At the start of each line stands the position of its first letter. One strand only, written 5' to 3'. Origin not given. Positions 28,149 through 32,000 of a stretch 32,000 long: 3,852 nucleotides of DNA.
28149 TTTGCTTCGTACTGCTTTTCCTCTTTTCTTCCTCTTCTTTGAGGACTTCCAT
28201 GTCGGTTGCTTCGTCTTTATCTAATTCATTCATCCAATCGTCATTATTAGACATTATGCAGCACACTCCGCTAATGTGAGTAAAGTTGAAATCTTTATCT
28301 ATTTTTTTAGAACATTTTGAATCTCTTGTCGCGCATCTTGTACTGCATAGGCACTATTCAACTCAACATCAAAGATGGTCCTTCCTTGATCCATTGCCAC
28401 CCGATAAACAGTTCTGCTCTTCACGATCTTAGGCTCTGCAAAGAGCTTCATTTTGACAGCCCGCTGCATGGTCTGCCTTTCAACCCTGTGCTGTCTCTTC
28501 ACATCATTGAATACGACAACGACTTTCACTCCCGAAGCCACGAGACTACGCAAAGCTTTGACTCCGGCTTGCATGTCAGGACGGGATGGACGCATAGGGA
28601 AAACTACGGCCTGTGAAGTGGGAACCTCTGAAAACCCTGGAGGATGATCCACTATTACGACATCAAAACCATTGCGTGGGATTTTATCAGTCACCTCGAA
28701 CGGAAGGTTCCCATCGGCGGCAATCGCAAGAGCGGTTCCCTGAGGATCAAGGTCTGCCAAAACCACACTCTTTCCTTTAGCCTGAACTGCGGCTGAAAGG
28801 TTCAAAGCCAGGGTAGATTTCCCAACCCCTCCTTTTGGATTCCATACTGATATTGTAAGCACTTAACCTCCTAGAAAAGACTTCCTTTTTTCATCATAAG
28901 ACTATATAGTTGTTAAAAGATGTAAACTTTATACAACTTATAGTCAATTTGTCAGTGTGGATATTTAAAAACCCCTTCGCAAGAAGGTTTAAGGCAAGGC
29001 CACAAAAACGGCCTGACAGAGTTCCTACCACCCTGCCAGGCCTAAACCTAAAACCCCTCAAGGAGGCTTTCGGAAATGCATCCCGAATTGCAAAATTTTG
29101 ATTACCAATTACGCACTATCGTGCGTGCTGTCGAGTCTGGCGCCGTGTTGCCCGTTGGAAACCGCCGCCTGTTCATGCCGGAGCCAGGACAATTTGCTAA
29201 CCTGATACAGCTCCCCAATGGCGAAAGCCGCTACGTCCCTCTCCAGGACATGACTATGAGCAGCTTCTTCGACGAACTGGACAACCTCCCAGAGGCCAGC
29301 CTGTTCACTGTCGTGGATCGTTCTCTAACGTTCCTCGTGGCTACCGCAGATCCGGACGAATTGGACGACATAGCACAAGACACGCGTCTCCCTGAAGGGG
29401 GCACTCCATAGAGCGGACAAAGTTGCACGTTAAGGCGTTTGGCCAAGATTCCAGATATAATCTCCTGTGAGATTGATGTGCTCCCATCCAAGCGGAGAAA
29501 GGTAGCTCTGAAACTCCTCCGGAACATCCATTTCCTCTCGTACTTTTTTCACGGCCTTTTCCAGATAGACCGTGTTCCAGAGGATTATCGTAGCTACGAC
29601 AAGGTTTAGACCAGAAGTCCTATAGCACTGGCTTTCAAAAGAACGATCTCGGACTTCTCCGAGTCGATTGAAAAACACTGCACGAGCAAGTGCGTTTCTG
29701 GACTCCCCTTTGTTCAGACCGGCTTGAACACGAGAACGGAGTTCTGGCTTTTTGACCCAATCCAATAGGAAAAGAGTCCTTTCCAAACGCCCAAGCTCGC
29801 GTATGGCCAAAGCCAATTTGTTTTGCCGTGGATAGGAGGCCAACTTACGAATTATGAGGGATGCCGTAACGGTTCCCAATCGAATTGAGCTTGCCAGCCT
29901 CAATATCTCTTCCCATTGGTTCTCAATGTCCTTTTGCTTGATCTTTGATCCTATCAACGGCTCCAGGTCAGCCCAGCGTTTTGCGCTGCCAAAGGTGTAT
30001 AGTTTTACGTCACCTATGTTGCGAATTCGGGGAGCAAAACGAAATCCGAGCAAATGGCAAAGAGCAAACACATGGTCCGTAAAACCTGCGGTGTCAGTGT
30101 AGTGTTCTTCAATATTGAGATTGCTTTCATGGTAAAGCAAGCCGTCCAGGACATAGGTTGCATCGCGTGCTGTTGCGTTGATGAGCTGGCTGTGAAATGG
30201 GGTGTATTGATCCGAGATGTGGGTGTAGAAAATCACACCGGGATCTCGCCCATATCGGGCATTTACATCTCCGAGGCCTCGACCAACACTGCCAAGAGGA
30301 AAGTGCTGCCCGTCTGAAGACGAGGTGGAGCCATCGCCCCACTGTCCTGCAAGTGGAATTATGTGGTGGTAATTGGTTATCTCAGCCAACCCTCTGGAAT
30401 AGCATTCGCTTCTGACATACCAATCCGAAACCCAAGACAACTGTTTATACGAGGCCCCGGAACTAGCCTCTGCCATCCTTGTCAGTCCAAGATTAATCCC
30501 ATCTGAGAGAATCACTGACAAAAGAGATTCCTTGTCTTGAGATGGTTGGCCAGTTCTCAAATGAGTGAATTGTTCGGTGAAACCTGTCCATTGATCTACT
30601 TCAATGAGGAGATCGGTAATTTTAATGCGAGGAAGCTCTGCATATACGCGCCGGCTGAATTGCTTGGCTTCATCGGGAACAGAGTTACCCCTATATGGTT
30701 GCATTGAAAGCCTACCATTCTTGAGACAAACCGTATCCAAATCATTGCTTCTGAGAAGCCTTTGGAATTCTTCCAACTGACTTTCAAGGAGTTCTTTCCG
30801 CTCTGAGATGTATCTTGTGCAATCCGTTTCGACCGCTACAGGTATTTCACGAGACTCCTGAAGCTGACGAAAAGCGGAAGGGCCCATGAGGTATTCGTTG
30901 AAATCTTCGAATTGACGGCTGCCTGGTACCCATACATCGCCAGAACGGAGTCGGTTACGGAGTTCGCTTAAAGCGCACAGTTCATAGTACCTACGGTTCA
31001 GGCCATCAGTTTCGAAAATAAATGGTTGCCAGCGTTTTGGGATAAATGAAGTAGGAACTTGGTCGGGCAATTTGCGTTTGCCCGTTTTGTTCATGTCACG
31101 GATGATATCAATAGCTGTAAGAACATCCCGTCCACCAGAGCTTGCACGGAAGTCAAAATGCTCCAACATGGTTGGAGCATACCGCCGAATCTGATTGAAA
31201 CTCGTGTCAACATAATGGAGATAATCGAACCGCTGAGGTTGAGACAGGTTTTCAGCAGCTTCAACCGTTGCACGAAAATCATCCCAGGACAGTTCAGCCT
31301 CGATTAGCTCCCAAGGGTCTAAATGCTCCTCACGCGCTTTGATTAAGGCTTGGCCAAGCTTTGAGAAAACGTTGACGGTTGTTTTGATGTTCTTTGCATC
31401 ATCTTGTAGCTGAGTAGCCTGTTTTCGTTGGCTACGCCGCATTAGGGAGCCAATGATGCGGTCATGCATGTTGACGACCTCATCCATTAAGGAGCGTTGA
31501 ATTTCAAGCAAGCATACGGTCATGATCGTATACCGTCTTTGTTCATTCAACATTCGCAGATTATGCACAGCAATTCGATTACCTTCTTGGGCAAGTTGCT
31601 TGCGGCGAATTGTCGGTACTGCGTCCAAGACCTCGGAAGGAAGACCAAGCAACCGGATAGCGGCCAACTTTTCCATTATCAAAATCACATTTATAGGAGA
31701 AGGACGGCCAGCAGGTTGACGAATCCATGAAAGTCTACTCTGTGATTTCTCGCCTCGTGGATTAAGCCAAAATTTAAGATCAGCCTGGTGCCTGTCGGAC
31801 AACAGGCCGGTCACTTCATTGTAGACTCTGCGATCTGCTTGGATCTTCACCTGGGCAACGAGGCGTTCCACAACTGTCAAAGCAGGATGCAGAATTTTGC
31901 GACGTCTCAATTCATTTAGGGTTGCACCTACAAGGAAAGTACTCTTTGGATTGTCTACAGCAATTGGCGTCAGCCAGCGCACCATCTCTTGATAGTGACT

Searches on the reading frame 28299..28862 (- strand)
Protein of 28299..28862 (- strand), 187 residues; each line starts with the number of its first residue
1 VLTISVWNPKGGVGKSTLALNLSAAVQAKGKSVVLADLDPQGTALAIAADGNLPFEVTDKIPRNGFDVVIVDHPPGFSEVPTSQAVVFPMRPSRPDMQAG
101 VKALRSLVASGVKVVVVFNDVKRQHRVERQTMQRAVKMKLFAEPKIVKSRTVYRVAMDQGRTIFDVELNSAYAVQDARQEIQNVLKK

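Call 48: search_protein_families(library=pfam, proteins=[window:28299-28862:-], max_evalue=0.01)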
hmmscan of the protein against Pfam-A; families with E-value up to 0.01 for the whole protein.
window:28299-28862:- (187 aa): 9 families
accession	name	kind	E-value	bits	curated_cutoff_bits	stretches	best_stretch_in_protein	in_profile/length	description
PF01656.29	CbiA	-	1.3e-16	61.1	25.4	1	4-154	1-117/125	CobQ/CobB/MinD/ParA nucleotide binding domain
PF13614.12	AAA_31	-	4.5e-13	50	27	1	3-44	3-44/177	AAA domain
PF10609.15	ParA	-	1.8e-09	37.9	27.1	1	4-45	6-47/246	NUBPL iron-transfer P-loop NTPase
PF09140.17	MipZ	-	9.7e-06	25.5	20.7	1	4-41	3-40/262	ATPase MipZ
PF00142.24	Fer4_NifH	-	0.00013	22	25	1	10-49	8-47/271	4Fe-4S iron sulfur cluster binding proteins, NifH/frxC family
PF13481.12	AAA_25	-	0.0011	19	27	1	8-68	39-98/195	AAA domain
PF06564.18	CBP_BcsQ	-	0.0038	17.2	21.3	0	5-41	5-41/234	Cellulose biosynthesis protein BcsQ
PF16575.11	CLP1_P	-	0.0048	17.2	26.6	0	12-43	4-35/188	mRNA cleavage and polyadenylation factor CLP1 P-loop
PF02374.21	ArsA_ATPase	-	0.0056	16.4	24.3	0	10-40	9-39/305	Anion-transporting ATPase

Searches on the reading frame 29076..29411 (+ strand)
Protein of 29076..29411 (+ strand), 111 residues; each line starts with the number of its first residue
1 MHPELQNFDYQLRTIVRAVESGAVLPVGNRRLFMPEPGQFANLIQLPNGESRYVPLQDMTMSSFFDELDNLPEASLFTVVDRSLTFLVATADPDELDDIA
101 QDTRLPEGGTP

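Call 48: search_protein_families(library=pfam, proteins=[window:29076-29411:+], max_evalue=0.01)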
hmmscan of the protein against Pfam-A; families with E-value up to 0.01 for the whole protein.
window:29076-29411:+ (111 aa): 1 family
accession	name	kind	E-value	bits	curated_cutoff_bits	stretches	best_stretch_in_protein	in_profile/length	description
PF03533.19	SPO11_like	-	0.0047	17.4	24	0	72-90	7-25/43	SPO11 homologue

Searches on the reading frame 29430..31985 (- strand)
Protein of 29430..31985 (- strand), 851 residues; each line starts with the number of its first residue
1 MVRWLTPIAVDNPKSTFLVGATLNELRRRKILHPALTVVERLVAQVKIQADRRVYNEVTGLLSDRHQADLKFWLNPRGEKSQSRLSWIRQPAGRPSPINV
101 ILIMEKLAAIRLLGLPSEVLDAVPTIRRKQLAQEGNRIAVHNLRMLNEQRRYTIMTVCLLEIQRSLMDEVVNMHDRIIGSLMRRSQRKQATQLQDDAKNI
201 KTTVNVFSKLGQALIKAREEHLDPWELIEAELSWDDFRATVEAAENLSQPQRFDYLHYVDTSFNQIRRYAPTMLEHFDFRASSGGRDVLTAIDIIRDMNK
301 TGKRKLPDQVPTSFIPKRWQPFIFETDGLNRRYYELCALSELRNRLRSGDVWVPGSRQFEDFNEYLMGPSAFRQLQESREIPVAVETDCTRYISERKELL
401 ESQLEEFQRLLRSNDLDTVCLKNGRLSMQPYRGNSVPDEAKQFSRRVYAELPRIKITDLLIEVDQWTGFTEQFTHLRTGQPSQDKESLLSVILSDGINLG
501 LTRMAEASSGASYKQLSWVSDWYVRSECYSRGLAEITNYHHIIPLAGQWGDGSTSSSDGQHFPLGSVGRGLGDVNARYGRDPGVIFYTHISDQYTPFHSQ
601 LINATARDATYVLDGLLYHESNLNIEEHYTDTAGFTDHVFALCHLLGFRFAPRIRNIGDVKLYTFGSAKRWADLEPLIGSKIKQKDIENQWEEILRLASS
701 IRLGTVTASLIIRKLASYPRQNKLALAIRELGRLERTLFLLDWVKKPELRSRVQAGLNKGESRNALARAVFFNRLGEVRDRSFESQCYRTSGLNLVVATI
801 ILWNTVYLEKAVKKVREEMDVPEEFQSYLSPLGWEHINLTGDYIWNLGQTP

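Call 48: search_protein_families(library=pfam, proteins=[window:29430-31985:-], max_evalue=0.01)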
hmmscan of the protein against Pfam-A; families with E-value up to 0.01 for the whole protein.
window:29430-31985:- (851 aa): 2 families
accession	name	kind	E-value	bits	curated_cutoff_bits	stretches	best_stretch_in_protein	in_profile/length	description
PF01526.23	DDE_Tnp_Tn3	-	3.1e-155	517.2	24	1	458-843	1-389/389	Tn3 transposase DDE domain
PF13700.11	DUF4158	-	7e-08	33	27.4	1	2-46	121-165/165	Domain of unknown function (DUF4158)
